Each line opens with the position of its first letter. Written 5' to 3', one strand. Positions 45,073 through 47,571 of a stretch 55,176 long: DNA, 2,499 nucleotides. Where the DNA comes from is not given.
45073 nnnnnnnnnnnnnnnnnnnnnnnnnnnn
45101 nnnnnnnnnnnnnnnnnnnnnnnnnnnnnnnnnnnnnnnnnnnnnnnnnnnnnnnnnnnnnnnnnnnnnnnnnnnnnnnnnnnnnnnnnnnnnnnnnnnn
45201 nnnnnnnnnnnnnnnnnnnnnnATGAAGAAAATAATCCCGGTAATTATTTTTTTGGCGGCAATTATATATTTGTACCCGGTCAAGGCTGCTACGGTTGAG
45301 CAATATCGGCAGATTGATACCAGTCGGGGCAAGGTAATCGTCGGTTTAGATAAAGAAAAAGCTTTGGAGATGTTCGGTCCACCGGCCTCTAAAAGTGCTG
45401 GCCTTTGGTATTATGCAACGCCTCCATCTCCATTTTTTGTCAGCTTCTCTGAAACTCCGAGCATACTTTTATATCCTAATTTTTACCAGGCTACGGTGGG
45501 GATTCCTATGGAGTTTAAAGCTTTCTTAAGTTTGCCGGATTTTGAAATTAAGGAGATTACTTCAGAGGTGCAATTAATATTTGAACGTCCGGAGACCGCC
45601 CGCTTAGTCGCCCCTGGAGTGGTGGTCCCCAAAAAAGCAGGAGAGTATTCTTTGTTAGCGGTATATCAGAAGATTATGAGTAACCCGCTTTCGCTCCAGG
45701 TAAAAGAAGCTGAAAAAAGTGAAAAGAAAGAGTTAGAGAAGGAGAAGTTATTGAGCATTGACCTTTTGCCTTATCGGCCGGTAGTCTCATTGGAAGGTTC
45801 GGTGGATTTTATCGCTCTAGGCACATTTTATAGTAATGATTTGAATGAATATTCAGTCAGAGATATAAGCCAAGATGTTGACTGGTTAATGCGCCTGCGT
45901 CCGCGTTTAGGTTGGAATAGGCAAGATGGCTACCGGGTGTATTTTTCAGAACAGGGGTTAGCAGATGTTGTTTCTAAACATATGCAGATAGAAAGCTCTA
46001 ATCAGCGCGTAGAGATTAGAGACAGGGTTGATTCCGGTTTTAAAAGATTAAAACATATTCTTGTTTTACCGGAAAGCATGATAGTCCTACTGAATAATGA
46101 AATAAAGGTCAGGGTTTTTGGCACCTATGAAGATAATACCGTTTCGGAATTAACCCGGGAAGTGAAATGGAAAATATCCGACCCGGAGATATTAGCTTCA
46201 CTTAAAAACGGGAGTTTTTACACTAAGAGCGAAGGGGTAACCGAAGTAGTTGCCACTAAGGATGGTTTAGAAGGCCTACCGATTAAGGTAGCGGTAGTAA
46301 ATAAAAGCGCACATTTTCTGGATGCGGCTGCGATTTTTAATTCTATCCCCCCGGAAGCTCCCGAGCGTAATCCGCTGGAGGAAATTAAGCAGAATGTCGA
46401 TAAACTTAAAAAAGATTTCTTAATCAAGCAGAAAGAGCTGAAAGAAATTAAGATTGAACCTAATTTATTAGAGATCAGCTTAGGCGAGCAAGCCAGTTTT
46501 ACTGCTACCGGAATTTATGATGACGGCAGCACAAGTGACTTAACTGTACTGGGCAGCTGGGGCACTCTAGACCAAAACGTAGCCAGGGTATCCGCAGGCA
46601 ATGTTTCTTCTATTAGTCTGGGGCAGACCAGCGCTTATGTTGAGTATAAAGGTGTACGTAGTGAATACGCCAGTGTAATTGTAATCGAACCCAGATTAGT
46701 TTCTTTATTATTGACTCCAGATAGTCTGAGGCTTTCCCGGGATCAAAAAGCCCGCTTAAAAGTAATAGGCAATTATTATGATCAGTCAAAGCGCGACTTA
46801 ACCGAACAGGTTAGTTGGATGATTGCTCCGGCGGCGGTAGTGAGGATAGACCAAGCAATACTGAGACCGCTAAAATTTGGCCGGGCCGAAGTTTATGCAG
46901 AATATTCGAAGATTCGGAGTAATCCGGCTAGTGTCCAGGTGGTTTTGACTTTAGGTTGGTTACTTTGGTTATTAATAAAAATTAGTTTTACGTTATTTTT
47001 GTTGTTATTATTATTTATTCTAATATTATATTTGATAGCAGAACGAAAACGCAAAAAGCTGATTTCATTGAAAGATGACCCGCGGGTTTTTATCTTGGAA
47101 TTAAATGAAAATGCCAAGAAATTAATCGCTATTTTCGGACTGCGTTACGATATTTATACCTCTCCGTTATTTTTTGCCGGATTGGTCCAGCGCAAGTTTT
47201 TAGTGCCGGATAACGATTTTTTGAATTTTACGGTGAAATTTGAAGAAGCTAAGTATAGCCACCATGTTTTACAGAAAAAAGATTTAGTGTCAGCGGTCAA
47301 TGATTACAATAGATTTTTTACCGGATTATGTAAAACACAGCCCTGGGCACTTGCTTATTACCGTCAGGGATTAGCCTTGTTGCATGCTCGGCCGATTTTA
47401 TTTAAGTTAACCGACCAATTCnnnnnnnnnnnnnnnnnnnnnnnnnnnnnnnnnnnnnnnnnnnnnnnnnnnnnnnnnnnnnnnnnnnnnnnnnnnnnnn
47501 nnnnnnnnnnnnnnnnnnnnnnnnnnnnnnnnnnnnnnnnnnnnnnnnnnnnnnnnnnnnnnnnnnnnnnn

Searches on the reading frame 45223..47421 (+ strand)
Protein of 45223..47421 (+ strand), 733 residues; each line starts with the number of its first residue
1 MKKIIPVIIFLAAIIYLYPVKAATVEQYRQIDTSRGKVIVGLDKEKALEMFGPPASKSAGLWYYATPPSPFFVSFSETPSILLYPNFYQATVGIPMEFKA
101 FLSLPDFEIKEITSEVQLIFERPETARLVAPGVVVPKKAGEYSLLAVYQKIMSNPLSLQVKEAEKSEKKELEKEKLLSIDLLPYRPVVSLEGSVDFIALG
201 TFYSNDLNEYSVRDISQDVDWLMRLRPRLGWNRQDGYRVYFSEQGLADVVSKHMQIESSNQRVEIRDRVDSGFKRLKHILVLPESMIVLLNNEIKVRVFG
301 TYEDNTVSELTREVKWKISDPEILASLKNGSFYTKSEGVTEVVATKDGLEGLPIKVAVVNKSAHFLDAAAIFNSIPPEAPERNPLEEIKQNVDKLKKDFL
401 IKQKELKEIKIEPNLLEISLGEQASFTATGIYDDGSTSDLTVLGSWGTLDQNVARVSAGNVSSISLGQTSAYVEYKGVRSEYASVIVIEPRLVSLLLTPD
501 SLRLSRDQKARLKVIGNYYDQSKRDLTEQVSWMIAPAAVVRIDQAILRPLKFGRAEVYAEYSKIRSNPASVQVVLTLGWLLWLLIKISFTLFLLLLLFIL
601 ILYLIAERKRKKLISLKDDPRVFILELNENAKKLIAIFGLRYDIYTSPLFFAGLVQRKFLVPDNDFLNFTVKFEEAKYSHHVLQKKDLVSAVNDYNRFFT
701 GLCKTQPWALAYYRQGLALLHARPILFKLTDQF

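Call 5: search_protein_families(library=pfam, proteins=[window:45223-47421:+], max_evalue=0.01)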
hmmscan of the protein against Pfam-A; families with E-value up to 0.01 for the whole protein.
window:45223-47421:+ (733 aa): 2 families
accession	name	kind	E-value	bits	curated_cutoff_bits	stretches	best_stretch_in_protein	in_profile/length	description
PF21461.3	HL_N-beta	-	2.1e-06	27.8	27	1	314-356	14-57/57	Hyaluronate lyase, N-terminal beta-sheet domain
PF02368.24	Big_2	-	5.2e-05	23.6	22.8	0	407-469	3-62/79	Bacterial Ig-like domain (group 2)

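Call 6: search_protein_families(library=ncbifam, proteins=[window:45223-47421:+], max_evalue=0.01)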
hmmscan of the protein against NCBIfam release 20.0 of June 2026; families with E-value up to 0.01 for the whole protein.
window:45223-47421:+ (733 aa): 0 families

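Call 21: find_homologous_proteins(query=window:45223-47421:+, max_evalue=0.00001)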
Query window:45223-47421:+ (733 aa): 63 proteins with E <= 0.00001 among 8000 candidates.
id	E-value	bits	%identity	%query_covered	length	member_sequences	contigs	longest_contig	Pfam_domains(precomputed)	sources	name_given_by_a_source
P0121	0.0e+0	1580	100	98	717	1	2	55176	PF21461.4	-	-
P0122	0.0e+0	1027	63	99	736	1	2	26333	PF21461.4,PF02368.25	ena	-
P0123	0.0e+0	1024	63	100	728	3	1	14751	PF21461.4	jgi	jgi:hypothetical protein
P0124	0.0e+0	1022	65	95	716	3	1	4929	PF21461.4,PF02368.25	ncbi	-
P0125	0.0e+0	1017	65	96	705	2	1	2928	PF21461.4,PF02368.25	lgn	-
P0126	0.0e+0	1014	62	100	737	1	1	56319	PF21461.4,PF02368.25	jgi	jgi:hypothetical protein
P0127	0.0e+0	1013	63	99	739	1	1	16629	PF21461.4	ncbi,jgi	jgi:hypothetical protein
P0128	2.9e-298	1009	62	99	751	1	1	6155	PF21461.4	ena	-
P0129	2.0e-297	1006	63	99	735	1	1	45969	PF21461.4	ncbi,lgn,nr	ncbi:MAG: hypothetical protein Q8N62_08410 [Candidatus Omnitrophota bacterium]|nr:hypothetical prote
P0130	7.2e-297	1005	63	99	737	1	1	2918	PF21461.4,PF02368.25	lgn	-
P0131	8.9e-297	1004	62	99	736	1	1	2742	PF21461.4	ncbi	-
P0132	7.7e-296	1001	63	99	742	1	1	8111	PF21461.4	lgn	-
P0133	1.8e-295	1000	65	95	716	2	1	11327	-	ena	-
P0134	2.5e-294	996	62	99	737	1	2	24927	PF21461.4,PF02368.25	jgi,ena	-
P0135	8.7e-294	994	63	95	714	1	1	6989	-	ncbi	-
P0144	2.1e-276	937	58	99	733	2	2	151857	PF21461.4,PF02368.25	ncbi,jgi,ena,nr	ncbi:MAG TPA: hypothetical protein PL125_03015 [Candidatus Omnitrophota bacterium]|nr:hypothetical p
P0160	1.9e-236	805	53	98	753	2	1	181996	PF02368.25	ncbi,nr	ncbi:MAG: hypothetical protein PHS66_00155 [Candidatus Omnitrophica bacterium]|nr:hypothetical prote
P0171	6.5e-152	525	37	95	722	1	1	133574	PF02368.25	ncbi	ncbi:MAG: DUF4129 domain-containing protein [Candidatus Omnitrophota bacterium]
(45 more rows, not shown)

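Call 22: find_encoding_contigs(protein=P0126, flank=10000, max_places=1)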
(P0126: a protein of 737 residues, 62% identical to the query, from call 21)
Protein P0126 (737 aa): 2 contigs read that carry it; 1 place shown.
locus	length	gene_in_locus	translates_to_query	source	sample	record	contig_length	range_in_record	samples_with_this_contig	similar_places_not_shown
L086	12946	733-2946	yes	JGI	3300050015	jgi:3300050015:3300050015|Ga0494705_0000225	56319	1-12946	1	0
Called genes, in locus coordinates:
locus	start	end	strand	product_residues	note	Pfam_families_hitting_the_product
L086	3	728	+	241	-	?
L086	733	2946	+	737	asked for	PF21461:HL_N-beta (faint), PF02368:Big_2 (faint)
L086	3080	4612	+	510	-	PF00106:adh_short, PF13561:adh_short_C2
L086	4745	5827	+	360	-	PF00478:IMPDH (faint), PF03060:NMO, PF01180:DHO_dh (weak)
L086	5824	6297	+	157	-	PF09835:DUF2062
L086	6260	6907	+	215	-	PF00583:Acetyltransf_1 (faint), PF13508:Acetyltransf_7 (faint)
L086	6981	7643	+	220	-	PF00440:TetR_N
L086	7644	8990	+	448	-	PF02321:OEP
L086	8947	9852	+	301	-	PF25919:BSH_CusB (faint), PF25917:BSH_RND, PF25973:BSH_CzcB (weak), PF25885:HH_EMRA, PF25954:Beta-barrel_RND_2, PF25963:Beta-barrel_AAEA, PF25990:Beta-barrel_YknX (weak)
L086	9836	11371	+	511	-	PF07690:MFS_1, PF00083:Sugar_tr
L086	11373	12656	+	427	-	PF02321:OEP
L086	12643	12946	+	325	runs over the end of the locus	PF00364:Biotin_lipoyl (faint), PF25917:BSH_RND, PF25973:BSH_CzcB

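Call 23: find_encoding_contigs(protein=P0144, flank=10000, max_places=1)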
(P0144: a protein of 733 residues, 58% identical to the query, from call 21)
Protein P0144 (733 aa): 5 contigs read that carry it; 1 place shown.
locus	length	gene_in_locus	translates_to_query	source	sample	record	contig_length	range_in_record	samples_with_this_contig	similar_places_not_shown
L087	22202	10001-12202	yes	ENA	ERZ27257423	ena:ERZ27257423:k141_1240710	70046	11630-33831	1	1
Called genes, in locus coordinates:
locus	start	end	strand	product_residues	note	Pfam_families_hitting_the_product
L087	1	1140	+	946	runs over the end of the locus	PF13426:PAS_9, PF00989:PAS (weak), PF13426:PAS_9, PF00989:PAS, PF08448:PAS_4, PF13426:PAS_9, PF13188:PAS_8, PF13426:PAS_9, +4 more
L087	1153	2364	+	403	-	PF13426:PAS_9 (weak)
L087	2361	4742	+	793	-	PF05228:CHASE4, PF00512:HisKA, PF02518:HATPase_c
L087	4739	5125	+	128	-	PF00072:Response_reg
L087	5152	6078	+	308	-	PF20030:bpMoxR, PF07726:AAA_3, PF07728:AAA_5, PF17863:AAA_lid_2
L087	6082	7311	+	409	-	PF01882:DUF58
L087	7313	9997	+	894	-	-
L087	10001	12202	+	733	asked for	PF21461:HL_N-beta (faint), PF02368:Big_2 (faint)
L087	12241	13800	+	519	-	PF00106:adh_short, PF13561:adh_short_C2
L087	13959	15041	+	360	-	PF00478:IMPDH (faint), PF03060:NMO, PF01180:DHO_dh (weak)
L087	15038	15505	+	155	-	PF09835:DUF2062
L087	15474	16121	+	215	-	PF00583:Acetyltransf_1 (faint), PF13673:Acetyltransf_10 (faint), PF13508:Acetyltransf_7 (weak)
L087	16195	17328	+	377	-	PF00425:Chorismate_bind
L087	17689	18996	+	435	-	PF04851:ResIII (weak), PF00270:DEAD, PF00271:Helicase_C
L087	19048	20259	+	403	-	PF07690:MFS_1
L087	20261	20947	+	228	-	PF01891:CbiM, PF12822:ECF_trnsprt (weak)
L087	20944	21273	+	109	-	PF13190:PDGLE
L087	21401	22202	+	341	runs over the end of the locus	PF01571:GCV_T, PF08669:GCV_T_C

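Call 24: find_encoding_contigs(protein=P0160, flank=10000, max_places=1)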
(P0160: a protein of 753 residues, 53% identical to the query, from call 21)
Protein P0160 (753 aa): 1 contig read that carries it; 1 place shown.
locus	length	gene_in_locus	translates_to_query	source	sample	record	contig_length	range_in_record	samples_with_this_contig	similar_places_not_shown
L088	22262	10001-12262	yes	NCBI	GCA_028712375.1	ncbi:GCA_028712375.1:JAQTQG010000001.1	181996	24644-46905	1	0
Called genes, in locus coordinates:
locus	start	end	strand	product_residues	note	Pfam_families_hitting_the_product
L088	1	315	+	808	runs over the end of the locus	PF00072:Response_reg, PF00989:PAS, PF08448:PAS_4, PF13426:PAS_9, PF00989:PAS, PF08447:PAS_3, PF13426:PAS_9, PF13188:PAS_8, +6 more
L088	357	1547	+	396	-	PF13426:PAS_9 (faint)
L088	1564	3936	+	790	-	PF05228:CHASE4, PF01590:GAF, PF13185:GAF_2 (weak), PF00512:HisKA, PF02518:HATPase_c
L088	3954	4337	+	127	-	PF00072:Response_reg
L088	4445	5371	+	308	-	PF20030:bpMoxR, PF07726:AAA_3, PF07728:AAA_5, PF17863:AAA_lid_2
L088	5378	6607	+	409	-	PF01882:DUF58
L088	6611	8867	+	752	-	-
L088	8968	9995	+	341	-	-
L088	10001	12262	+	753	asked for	PF02368:Big_2 (faint)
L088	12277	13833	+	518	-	PF00106:adh_short, PF13561:adh_short_C2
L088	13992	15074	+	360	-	PF00478:IMPDH (faint), PF03060:NMO, PF01180:DHO_dh (weak)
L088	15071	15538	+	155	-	PF09835:DUF2062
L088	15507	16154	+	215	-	PF00583:Acetyltransf_1 (faint), PF13673:Acetyltransf_10 (faint), PF13508:Acetyltransf_7 (faint)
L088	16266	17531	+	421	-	PF02321:OEP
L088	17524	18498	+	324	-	PF25917:BSH_RND, PF25973:BSH_CzcB, PF25990:Beta-barrel_YknX (weak), PF25989:YknX_C (weak)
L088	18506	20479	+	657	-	PF00005:ABC_tran, PF13304:AAA_21 (faint), PF12704:MacB_PCD, PF02687:FtsX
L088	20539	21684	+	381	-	PF00425:Chorismate_bind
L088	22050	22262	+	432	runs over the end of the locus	PF00270:DEAD, PF04851:ResIII (weak), PF00271:Helicase_C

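Call 27: find_related_loci(query=A2, collection=metagenome_contigs, flank=10000)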
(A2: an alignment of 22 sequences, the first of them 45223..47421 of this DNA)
Query A2 (733 aa) in metagenome_contigs; peptide patterns used: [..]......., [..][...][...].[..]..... (x = any residue, [..] = any of these).
301 stretches matched a pattern; 57 encode a relative of the query (tblastn E <= 1e-3); 56 distinct loci.
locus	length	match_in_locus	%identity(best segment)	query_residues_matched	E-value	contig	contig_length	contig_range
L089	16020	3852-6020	62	1-726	0e+0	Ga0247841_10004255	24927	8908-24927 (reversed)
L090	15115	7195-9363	62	1-726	0e+0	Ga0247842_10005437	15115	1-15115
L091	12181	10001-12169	64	1-726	0e+0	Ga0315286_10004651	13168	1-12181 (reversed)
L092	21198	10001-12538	58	1-725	0e+0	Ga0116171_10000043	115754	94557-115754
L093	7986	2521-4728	59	1-726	0e+0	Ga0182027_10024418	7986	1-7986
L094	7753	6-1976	63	68-726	0e+0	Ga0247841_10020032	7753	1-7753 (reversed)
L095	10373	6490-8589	57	27-726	0e+0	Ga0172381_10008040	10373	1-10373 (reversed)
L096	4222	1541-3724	56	1-726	0e+0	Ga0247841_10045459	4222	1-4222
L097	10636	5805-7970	53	1-726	0e+0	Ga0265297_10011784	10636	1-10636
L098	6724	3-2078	53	33-726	0e+0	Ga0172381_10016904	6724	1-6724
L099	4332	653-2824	54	1-726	0e+0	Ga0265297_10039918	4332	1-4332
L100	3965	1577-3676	54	23-726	0e+0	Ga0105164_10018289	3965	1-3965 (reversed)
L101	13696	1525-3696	55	1-726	0e+0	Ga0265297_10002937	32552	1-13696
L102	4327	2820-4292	58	1-581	0e+0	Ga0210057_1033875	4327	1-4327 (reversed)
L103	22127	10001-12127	40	15-726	5e-166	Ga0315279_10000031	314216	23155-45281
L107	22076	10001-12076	40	27-725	1e-161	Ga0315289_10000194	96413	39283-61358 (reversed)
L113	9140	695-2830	34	10-729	5e-127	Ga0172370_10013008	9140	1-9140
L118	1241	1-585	57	532-726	4e-71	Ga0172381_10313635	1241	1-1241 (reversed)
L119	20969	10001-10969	35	174-725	4e-65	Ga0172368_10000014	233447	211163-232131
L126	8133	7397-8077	30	500-726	2e-27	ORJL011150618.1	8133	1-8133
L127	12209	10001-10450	39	576-725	3e-26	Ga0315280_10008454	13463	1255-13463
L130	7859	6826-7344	36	563-730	2e-24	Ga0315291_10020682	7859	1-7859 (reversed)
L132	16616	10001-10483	37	565-725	2e-24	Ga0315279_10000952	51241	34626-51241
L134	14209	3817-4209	39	598-727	7e-20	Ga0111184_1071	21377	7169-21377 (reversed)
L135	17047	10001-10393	37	598-727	1e-19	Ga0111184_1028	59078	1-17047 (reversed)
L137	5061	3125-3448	43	619-726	1e-18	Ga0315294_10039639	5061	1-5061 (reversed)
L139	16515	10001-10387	34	599-726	1e-18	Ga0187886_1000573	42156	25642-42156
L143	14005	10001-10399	33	597-728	2e-10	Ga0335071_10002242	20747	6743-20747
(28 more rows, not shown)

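Call 47: search_protein_families(library=pfam, proteins=[L126:6308-8095:+, L127:8669-10486:+, L130:5572-7335:+, L132:8717-10498:+, L134:2038-4233:+, L135:8357-10414:+, L139:8606-10390:+, L143:8321-10402:+, L137:1289-3457:+, L119:8048-10969:+], max_evalue=0.1)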
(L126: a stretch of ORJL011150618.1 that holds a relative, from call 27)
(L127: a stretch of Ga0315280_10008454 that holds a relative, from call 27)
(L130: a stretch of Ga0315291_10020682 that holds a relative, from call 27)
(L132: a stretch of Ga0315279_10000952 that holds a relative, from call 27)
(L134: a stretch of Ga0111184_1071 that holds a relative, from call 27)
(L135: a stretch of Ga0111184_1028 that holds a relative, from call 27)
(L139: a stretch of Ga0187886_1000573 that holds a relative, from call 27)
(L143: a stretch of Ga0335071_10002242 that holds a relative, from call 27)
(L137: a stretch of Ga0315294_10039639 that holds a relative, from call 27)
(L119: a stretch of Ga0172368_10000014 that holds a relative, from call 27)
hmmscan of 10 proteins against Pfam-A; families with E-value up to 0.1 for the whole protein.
L126:6308-8095:+ (596 aa): 0 families

L127:8669-10486:+ (606 aa): 0 families

L130:5572-7335:+ (588 aa): 2 families
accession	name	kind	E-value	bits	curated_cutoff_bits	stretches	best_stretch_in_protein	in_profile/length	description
PF11992.13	TgpA_N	-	0.00024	20.6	30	1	16-196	2-182/333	TgpA N-terminal domain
PF21389.3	CASTOR1_ACT-like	-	0.075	13.6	27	0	149-201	26-79/82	Cytosolic arginine sensor for mTORC1 subunit 1/2, ACT-like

L132:8717-10498:+ (594 aa): 1 family
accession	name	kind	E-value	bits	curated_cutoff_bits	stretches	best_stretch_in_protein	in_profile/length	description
PF04108.17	ATG17_like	-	0.0016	18.4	43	1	209-380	45-179/355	Autophagy protein ATG17-like domain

L134:2038-4233:+ (732 aa): 1 family
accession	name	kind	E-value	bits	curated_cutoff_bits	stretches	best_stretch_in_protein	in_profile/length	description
PF02183.23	HALZ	-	0.0017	18.9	28.1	0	483-511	13-41/43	Homeobox associated leucine zipper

L135:8357-10414:+ (686 aa): 3 families
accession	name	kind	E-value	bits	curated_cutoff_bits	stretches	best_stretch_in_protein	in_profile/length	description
PF05615.18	THOC7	-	8.6e-05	23.3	28.7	1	288-386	14-113/136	Tho complex subunit 7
PF25630.1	Phycodna_minor_capsid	-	0.016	15.9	27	1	534-588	6-58/96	Phycodnaviridae minor capsid protein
PF20113.4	DUF6503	-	0.031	14.2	22.9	1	583-632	125-173/255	Family of unknown function (DUF6503)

L139:8606-10390:+ (595 aa): 1 family
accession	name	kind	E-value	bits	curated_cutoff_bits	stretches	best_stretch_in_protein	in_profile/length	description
PF16082.10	Phage_holin_2_4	-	0.015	15.7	30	1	19-51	26-56/77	Bacteriophage holin family, superfamily II-like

L143:8321-10402:+ (694 aa): 3 families
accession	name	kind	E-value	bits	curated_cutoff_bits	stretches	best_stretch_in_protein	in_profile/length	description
PF06679.17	DUF1180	-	0.015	16.2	27.7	1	459-578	8-128/167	Membrane protein FAM174-like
PF19953.4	EACC1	-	0.026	15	23.6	1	499-574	5-73/107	Effector Associated Constant Component 1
PF14828.11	Amnionless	-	0.078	12.2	30.4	0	500-584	301-384/442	Amnionless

L137:1289-3457:+ (723 aa): 1 family
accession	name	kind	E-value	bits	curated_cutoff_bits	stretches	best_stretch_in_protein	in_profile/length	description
PF00482.28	T2SSF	-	0.019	15.4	25.2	1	490-596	13-123/125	Type II secretion system (T2SS), protein F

L119:8048-10969:+ (974 aa): 1 family
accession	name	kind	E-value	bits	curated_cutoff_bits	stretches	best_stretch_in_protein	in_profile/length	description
PF02368.24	Big_2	-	3.6e-06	27.3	22.8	1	657-721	5-66/79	Bacterial Ig-like domain (group 2)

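Call 48: search_protein_families(library=pfam, alignment_id=A2, max_evalue=1)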
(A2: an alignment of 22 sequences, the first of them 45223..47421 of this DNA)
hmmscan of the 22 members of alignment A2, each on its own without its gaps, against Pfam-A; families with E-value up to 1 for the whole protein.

A. member 1, window:45223-47421:+ (733 aa): 2 families
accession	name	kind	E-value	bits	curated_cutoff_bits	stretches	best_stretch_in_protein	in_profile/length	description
PF21461.3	HL_N-beta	-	2.1e-06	27.8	27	1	314-356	14-57/57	Hyaluronate lyase, N-terminal beta-sheet domain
PF02368.24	Big_2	-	5.2e-05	23.6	22.8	0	407-469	3-62/79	Bacterial Ig-like domain (group 2)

B. families by the number of members that match (of 22 scanned): 22 families
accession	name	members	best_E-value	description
PF02368.24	Big_2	21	1e-08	Bacterial Ig-like domain (group 2)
PF21461.3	HL_N-beta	20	8.6e-10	Hyaluronate lyase, N-terminal beta-sheet domain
PF13559.11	DUF4129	2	0.0015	Domain of unknown function (DUF4129)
PF05425.18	CopD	2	0.051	Copper resistance protein D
PF05545.16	FixQ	2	0.19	Cbb3-type cytochrome oxidase component FixQ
PF11992.13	TgpA_N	1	0.0011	TgpA N-terminal domain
PF03899.21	ATP-synt_I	1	0.0048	ATP synthase I chain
PF09403.15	FadA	1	0.01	Adhesion protein FadA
PF08411.15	Exonuc_X-T_C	1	0.042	Exonuclease C-terminal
PF14333.11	DUF4389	1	0.056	Domain of unknown function (DUF4389)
PF16515.11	HIP1_clath_bdg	1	0.06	Clathrin-binding domain of Huntingtin-interacting protein 1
PF11594.13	Med28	1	0.088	Mediator complex subunit 28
PF07523.18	Big_3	1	0.092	Bacterial Ig-like domain (group 3)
PF21963.2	TcdA1_RBD_2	1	0.13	TcdA1, receptor binding domain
PF03523.18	Macscav_rec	1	0.2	Macrophage scavenger receptor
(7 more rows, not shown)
